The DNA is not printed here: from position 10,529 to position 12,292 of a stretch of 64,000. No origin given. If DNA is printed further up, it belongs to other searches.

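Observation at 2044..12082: Polysaccharide locus combining an AsnB-type amidotransferase, an NTP-transferase plus HAD phosphatase pair and an Omp85-like barrel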

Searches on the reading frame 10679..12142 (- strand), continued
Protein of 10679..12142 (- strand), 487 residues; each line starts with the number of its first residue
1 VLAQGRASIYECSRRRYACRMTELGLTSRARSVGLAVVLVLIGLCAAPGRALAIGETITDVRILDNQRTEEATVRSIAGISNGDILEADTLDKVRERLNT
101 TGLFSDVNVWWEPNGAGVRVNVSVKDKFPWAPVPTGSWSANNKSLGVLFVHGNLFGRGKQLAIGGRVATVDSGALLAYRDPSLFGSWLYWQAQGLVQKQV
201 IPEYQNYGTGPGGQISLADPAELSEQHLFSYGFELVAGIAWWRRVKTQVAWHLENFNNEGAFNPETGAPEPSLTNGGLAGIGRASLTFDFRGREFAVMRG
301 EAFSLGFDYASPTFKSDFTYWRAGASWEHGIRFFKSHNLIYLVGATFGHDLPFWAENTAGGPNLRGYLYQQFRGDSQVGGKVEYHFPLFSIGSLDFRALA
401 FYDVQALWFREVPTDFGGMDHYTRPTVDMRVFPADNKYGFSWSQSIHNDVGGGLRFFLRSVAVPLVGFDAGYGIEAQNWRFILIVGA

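Call 40: fold_search(model_id=the predicted structure, library=pdb)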
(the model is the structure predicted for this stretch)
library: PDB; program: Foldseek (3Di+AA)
matches with E <= 10: 767; with E <= 0.001: 179
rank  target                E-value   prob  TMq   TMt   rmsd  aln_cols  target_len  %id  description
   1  7nri_A                1.3e-19  1.00  0.55  0.34  10.5       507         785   15  Structure of the darobactin-bound E. coli BAM complex (BamABCDE) (released 2021-04-21)
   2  5d0o_A                3.3e-18  1.00  0.55  0.35  10.2       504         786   15  BamABCDE complex, outer membrane beta barrel assembly machinery entire complex (released 2016-03-09)
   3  4c4v_B                3.3e-18  1.00  0.56  0.58   9.0       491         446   16  Structure of the outer membrane protein insertase BamA with one POTRA domain. (released 2014-04-23)
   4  4c4v_A                3.8e-18  1.00  0.56  0.58   9.5       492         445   16  Structure of the outer membrane protein insertase BamA with one POTRA domain. (released 2014-04-23)
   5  8pzv_A                7.2e-18  1.00  0.57  0.35  10.2       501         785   15  Wait Complex: BAM bound Darobactin-B and Extended SurA (released 2024-09-25)
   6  9n2e_A                7.6e-18  1.00  0.54  0.46   9.5       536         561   12  Cryo-EM structure of F. johnsoniae BamAP (released 2025-07-09)
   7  7bnq_A                8.0e-18  1.00  0.54  0.35  10.3       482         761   16  Lateral-closed conformation of the lid-locked BAM complex (BamA E435C S665C, BamBDCE) by cryoEM (released 2021-06-02)
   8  8bo2_A                8.4e-18  1.00  0.56  0.35  10.0       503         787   15  BAM-EspP complex structure with BamA-S425C/EspP-S1299C mutations in nanodisc (released 2023-04-26)
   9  6lyr_A                9.3e-18  1.00  0.54  0.34  10.5       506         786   14  Structure of the BAM complex (released 2021-01-06)
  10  4k3c                  1.1e-17  1.00  0.55  0.49   9.8       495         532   14  The crystal structure of BamA from Haemophilus ducreyi lacking POTRA domains 1-3 (released 2013-09-04)
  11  7ojf_N                1.9e-17  1.00  0.56  0.50   9.8       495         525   15  CRYO-EM STRUCTURE OF SLYB13-BAMA FROM ESCHERICHIA COLI. (released 2022-07-27)
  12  9cnx_A                2.2e-17  1.00  0.55  0.36   9.8       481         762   16  CryoEM structure of BAM in complex with the PTB1 closed-state inhibitor (in DDM detergent) (released 2024-12-25)
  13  4c00                  2.6e-17  1.00  0.54  0.47  10.0       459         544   13  Crystal structure of TamA from E. coli (released 2013-09-25)
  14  5ayw_A                2.9e-17  1.00  0.56  0.35  10.0       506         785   14  Structure of a membrane complex (released 2016-02-24)
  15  6lyq_A                3.0e-17  1.00  0.54  0.34  10.1       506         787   15  Structure of the BAM complex (released 2021-01-06)
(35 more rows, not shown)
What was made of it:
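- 10679..12082 (-): Single-POTRA Omp85 barrel (467 aa including the signal peptide), a separate transcription unit. Foldseek matches BamA (1.3e-19) and TamA (2.6e-17) at about 15% identity (call 40).
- On Omp85 superfamily: Foldseek matches BamA at 1.3e-19 (call 40).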

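Call 41: search_solved_structures(query=A2, max_evalue=0.01)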
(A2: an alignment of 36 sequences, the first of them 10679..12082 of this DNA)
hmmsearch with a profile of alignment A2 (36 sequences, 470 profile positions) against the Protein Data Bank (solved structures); distinct sequences matched with E-value up to 0.01: 5.
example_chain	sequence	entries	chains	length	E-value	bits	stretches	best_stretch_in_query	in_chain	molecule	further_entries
9pxj_A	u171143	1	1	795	0.00045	21.8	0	25-86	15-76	BamA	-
9cmw_A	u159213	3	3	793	0.00061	21.4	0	30-86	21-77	Outer membrane protein assembly factor BamA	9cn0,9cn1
4k3b_A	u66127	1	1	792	0.001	20.7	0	33-86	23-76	Outer membrane protein assembly factor BamA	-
9pxg_A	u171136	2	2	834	0.0039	18.7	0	34-86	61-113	Outer membrane protein assembly factor BamA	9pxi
2x8x_X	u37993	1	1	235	0.0045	18.5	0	44-101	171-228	TLR1789 PROTEIN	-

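Call 48: search_protein_families(library=pfam, proteins=[L018:15495-16607:+, L018:17181-18113:+, L063:13081-14064:+], max_evalue=0.1)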
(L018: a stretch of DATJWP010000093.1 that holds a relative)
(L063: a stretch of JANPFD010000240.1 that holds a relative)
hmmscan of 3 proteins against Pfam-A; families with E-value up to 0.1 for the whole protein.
L018:15495-16607:+ (370 aa): 2 families
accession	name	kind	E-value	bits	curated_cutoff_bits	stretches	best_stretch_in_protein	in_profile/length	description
PF01066.26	CDP-OH_P_transf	-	0.026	15.4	22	1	168-295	3-119/152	CDP-alcohol phosphatidyltransferase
PF00681.25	Plectin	-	0.037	14.3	20.5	1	136-154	3-21/39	Plectin repeat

L018:17181-18113:+ (311 aa): 1 family
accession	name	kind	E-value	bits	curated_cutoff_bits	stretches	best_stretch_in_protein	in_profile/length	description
PF01066.26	CDP-OH_P_transf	-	8.9e-12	46.1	22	1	148-261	3-111/152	CDP-alcohol phosphatidyltransferase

L063:13081-14064:+ (327 aa): 2 families
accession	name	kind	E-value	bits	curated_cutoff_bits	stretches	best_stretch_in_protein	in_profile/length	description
PF01066.26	CDP-OH_P_transf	-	2.6e-09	38.1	22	1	131-239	3-108/152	CDP-alcohol phosphatidyltransferase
PF01744.25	GLTT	-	0.027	14.7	21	1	135-155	3-23/28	GLTT repeat (6 copies)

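Call 55: search_protein_families(library=pfam, alignment_id=A3, max_evalue=0.0001)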
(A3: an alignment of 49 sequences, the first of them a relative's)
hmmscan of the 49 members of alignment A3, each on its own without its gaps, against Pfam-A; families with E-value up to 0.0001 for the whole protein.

A. member 1, L002:17849-18889:+ (347 aa): 3 families
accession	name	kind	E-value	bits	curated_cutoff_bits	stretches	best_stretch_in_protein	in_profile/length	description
PF13692.12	Glyco_trans_1_4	-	8.8e-11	42.7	27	1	184-308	16-142/142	Glycosyl transferases group 1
PF00534.26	Glycos_transf_1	-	1e-05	25.6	26.4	1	260-321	108-171/172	Glycosyl transferases group 1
PF13524.12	Glyco_trans_1_2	-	2.9e-05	24.5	25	1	253-331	59-137/144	Glycosyl transferase-like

B. families by the number of members that match (of 49 scanned): 70 families (the first 25 are shown)
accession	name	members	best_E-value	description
PF13489.12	Methyltransf_23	5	7.4e-27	Methyltransferase domain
PF08241.18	Methyltransf_11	5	4.7e-16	Methyltransferase domain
PF08242.18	Methyltransf_12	5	2.3e-15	Methyltransferase domain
PF00534.26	Glycos_transf_1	4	6.5e-36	Glycosyl transferases group 1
PF13692.12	Glyco_trans_1_4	4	4.9e-35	Glycosyl transferases group 1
PF13439.12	Glyco_transf_4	4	1.5e-21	Glycosyltransferase Family 4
PF13649.12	Methyltransf_25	4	3.6e-13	Methyltransferase domain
PF04321.23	RmlD_sub_bind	3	5.6e-83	RmlD substrate binding domain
PF16363.11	GDP_Man_Dehyd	3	8.8e-83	GDP-mannose 4,6 dehydratase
PF01370.27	Epimerase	3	4.9e-71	NAD dependent epimerase/dehydratase family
PF02719.21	Polysacc_synt_2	3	5.5e-19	Polysaccharide biosynthesis protein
PF01073.25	3Beta_HSD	3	3e-16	3-beta hydroxysteroid dehydrogenase/isomerase family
PF13847.12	Methyltransf_31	3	3.9e-15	Methyltransferase domain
PF00884.28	Sulfatase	2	4.3e-33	Sulfatase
PF01663.27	Phosphodiest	2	4.4e-26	Type I phosphodiesterase / nucleotide pyrophosphatase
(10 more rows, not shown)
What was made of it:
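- Rml and epimerase genes occur in other versions (call 55).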

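Call 68: search_protein_families(library=pfam, proteins=[L011:1609-2679:-, L038:11379-12965:+, L038:13003-14445:-, L011:7222-8889:-, L064:4521-5339:+, L024:3269-3577:-, L012:14217-15176:+, L072:15322-16860:+, L009:16279-17172:+, L016:69-1784:-], max_evalue=0.001)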
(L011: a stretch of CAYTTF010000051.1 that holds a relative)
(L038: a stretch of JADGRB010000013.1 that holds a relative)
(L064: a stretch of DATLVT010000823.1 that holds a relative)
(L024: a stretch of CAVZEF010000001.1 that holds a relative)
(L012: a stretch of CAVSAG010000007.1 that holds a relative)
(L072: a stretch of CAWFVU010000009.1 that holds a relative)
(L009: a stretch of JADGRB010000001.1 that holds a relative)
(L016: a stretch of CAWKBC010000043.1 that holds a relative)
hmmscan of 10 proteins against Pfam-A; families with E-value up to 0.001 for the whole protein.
L011:1609-2679:- (357 aa): 1 family
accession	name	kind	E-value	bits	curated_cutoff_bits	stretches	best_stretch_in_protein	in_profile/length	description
PF03706.18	LPG_synthase_TM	-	1.7e-47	162.8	33.4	1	45-336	2-302/302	Lysylphosphatidylglycerol synthase TM region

L038:11379-12965:+ (529 aa): 1 family
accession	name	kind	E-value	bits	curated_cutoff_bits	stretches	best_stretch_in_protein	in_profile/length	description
PF13231.12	PMT_2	-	5.1e-05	24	26.1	1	64-234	2-151/160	Dolichyl-phosphate-mannose-protein mannosyltransferase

L038:13003-14445:- (481 aa): 1 family
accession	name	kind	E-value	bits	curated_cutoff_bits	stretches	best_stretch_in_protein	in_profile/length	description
PF13231.12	PMT_2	-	2.6e-05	24.9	26.1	1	101-208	22-129/160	Dolichyl-phosphate-mannose-protein mannosyltransferase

L011:7222-8889:- (556 aa): 3 families
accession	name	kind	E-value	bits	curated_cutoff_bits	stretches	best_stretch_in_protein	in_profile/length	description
PF00535.33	Glycos_transf_2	-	8e-26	91.4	23.3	1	316-482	1-160/168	Glycosyl transferase family 2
PF13641.12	Glyco_tranf_2_3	-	4.6e-07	30.5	27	1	315-511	3-199/230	Glycosyltransferase like family 2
PF13489.12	Methyltransf_23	-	2.7e-05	24.4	27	1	160-248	77-161/164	Methyltransferase domain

L064:4521-5339:+ (273 aa): 0 families

L024:3269-3577:- (103 aa): 0 families

L012:14217-15176:+ (320 aa): 4 families
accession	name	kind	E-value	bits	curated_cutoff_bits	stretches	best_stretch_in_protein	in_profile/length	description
PF08241.18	Methyltransf_11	-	5e-07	30.7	21.2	1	157-214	40-93/95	Methyltransferase domain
PF08242.18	Methyltransf_12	-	3.2e-05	25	30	1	152-214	34-98/98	Methyltransferase domain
PF13489.12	Methyltransf_23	-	3.9e-05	23.9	27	1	164-236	62-135/164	Methyltransferase domain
PF13649.12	Methyltransf_25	-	0.00042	21.4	27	0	151-212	34-97/97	Methyltransferase domain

L072:15322-16860:+ (513 aa): 8 families
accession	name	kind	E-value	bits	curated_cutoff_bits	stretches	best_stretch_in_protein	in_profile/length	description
PF05199.19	GMC_oxred_C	-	1e-22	81.6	24.6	1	381-497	1-139/139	GMC oxidoreductase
PF00732.25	GMC_oxred_N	-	4.5e-16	59.7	23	1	163-298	89-217/218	GMC oxidoreductase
PF00890.30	FAD_binding_2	-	5.5e-13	49.3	20.4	2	15-45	1-31/414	FAD binding domain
PF01266.30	DAO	-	8.2e-10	39.2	27.9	1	15-274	1-208/353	FAD dependent oxidoreductase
PF12831.13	FAD_oxidored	-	3.2e-07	30.4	27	1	15-47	1-33/416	FAD dependent oxidoreductase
PF13450.12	NAD_binding_8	-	4.3e-06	27.3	21.9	1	18-45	1-28/68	NAD(P)-binding Rossmann-like domain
PF07992.20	Pyr_redox_2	-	0.00015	21.8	26.1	1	14-50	1-38/291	Pyridine nucleotide-disulphide oxidoreductase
PF01494.25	FAD_binding_3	-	0.00023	21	22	1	15-50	3-38/349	FAD binding domain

L009:16279-17172:+ (298 aa): 7 families
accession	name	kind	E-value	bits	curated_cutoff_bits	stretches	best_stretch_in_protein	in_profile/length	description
PF08242.18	Methyltransf_12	-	2.3e-15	57.6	30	1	70-168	1-98/98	Methyltransferase domain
PF08241.18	Methyltransf_11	-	3.4e-15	56.9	21.2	1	70-170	1-95/95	Methyltransferase domain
PF13847.12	Methyltransf_31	-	3.9e-15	56.3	27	1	65-189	3-128/145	Methyltransferase domain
PF13489.12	Methyltransf_23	-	1.6e-14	54.4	27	1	63-175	20-121/164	Methyltransferase domain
PF13649.12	Methyltransf_25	-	3.6e-13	50.4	27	1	70-166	2-97/97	Methyltransferase domain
PF06325.19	PrmA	-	1.6e-05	25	22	1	67-105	163-202/296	Ribosomal protein L11 methyltransferase (PrmA)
PF05175.20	MTS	-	0.00081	19.5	23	0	68-177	34-145/170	Methyltransferase small domain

L016:69-1784:- (572 aa): 0 families

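Call 70: search_protein_families(library=pfam, proteins=[L044:7966-9912:+, L060:7283-7765:+, L047:3003-4388:-, L073:3597-4358:+, L051:5368-6378:+, L073:5846-6706:+, L051:12030-13361:+, L050:12797-14803:+, L049:8440-9867:-, L048:13062-14165:+], max_evalue=0.001)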
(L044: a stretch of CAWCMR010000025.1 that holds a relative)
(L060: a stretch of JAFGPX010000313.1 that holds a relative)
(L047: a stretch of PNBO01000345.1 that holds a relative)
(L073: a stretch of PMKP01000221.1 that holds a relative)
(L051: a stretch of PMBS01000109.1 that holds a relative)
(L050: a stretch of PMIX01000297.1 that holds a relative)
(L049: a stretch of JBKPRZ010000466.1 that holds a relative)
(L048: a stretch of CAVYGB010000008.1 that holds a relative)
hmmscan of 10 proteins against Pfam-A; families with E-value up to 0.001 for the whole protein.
L044:7966-9912:+ (649 aa): 2 families
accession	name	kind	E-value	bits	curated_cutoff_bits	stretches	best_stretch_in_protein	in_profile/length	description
PF11028.14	TMEM260-like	-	7.7e-27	94.7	24.2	1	4-148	1-165/179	Protein O-mannosyl-transferase TMEM260-like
PF13231.12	PMT_2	-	1.5e-05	25.7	26.1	1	19-180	2-158/160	Dolichyl-phosphate-mannose-protein mannosyltransferase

L060:7283-7765:+ (161 aa): 5 families
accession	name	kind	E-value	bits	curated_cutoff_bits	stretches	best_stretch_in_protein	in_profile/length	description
PF00023.36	Ank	-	7.6e-26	89.2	21.1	2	74-105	1-32/33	Ankyrin repeat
PF12796.13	Ank_2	-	1.1e-22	80.8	27.3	1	25-105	13-90/90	Ankyrin repeats (3 copies)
PF13857.12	Ank_5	-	4e-22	78.5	27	2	61-112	1-53/56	Ankyrin repeats (many copies)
PF13637.12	Ank_4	-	5.3e-21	74.7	22.7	2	25-61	13-49/50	Ankyrin repeats (many copies)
PF13606.12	Ank_3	-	2e-17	61.7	22.3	1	74-103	1-30/30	Ankyrin repeat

L047:3003-4388:- (462 aa): 1 family
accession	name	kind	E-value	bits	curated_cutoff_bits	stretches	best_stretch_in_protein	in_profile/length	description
PF00291.31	PALP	-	1.9e-23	83.7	35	1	141-414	69-295/295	Pyridoxal-phosphate dependent enzyme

L073:3597-4358:+ (254 aa): 2 families
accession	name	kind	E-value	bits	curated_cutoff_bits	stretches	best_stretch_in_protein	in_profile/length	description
PF05173.19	DapB_C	-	2.6e-45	153.9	27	1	115-251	1-121/121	Dihydrodipicolinate reductase, C-terminus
PF01113.26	DapB_N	-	6.2e-25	88.1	25.6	1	1-112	12-124/124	Dihydrodipicolinate reductase, N-terminus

L051:5368-6378:+ (337 aa): 1 family
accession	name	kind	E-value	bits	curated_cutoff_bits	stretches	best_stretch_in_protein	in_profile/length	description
PF03706.18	LPG_synthase_TM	-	1.2e-13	51.7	33.4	1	3-271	11-293/302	Lysylphosphatidylglycerol synthase TM region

L073:5846-6706:+ (287 aa): 2 families
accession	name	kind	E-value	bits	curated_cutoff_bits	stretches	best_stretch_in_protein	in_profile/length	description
PF22645.1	GKRP_SIS_N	-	4.1e-12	46.3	27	1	37-138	8-112/113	Glucokinase regulatory protein N-terminal SIS domain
PF01380.27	SIS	-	6.3e-05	23.2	25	1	99-179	36-116/131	SIS domain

L051:12030-13361:+ (444 aa): 2 families
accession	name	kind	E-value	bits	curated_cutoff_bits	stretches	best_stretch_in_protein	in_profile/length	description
PF00854.27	PTR2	-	7.3e-68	229.7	27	2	221-400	195-383/392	POT family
PF07690.21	MFS_1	-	4.4e-27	95.3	33.4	1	24-384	6-341/347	Major Facilitator Superfamily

L050:12797-14803:+ (669 aa): 3 families
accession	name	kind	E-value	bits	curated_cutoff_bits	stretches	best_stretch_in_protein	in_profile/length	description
PF02897.21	Peptidase_S9_N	-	9.8e-91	305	24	1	2-394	17-413/414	Prolyl oligopeptidase, N-terminal beta-propeller domain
PF00326.27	Peptidase_S9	-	1.4e-53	182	22.6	1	459-665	9-211/213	Prolyl oligopeptidase family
PF12146.15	Hydrolase_4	-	6.3e-05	22.8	27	0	466-553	33-115/239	Serine aminopeptidase, S33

L049:8440-9867:- (476 aa): 9 families
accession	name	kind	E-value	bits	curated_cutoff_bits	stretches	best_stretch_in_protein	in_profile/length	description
PF00158.32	Sigma54_activat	-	5.7e-52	176.2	20.2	1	156-316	5-167/168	Sigma-54 interaction domain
PF14532.12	Sigma54_activ_2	-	2.8e-14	53.9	25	1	156-321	4-138/138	Sigma-54 interaction domain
PF25601.1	AAA_lid_14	-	2.3e-12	47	27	1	322-402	1-80/87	AAA+ ATPase lid domain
PF07728.20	AAA_5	-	9.4e-10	39.1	22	1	176-295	2-125/139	AAA domain (dynein-related subfamily)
PF00498.31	FHA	-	1.8e-08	35.1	20.7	1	71-119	12-62/67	FHA domain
PF00004.35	AAA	-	2.9e-05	25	21.2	1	176-300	1-117/131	ATPase family associated with various cellular activities (AAA)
PF13384.12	HTH_23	-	6.1e-05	23.1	24.6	1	436-466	11-41/50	Homeodomain-like domain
PF01078.27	Mg_chelatase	-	8.3e-05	22.5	20.3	0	232-283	95-146/207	Magnesium chelatase, subunit ChlI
PF16697.10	Yop-YscD_cpl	-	0.00069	20.3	33.2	0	73-128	32-88/94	Inner membrane component of T3SS, cytoplasmic domain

L048:13062-14165:+ (368 aa): 2 families
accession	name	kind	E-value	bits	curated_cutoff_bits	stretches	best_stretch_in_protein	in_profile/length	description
PF01207.24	Dus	-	3.6e-93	312.5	20.4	1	18-320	1-301/311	Dihydrouridine synthase (Dus)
PF13378.12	MR_MLE_C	-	0.00031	20.9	29.4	0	87-248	6-141/219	Enolase C-terminal domain-like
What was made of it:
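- Distant subfamily members sit in unrelated contexts, such as a POT transporter operon, a TrpB-like gene or a sigma54 activator (call 70).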
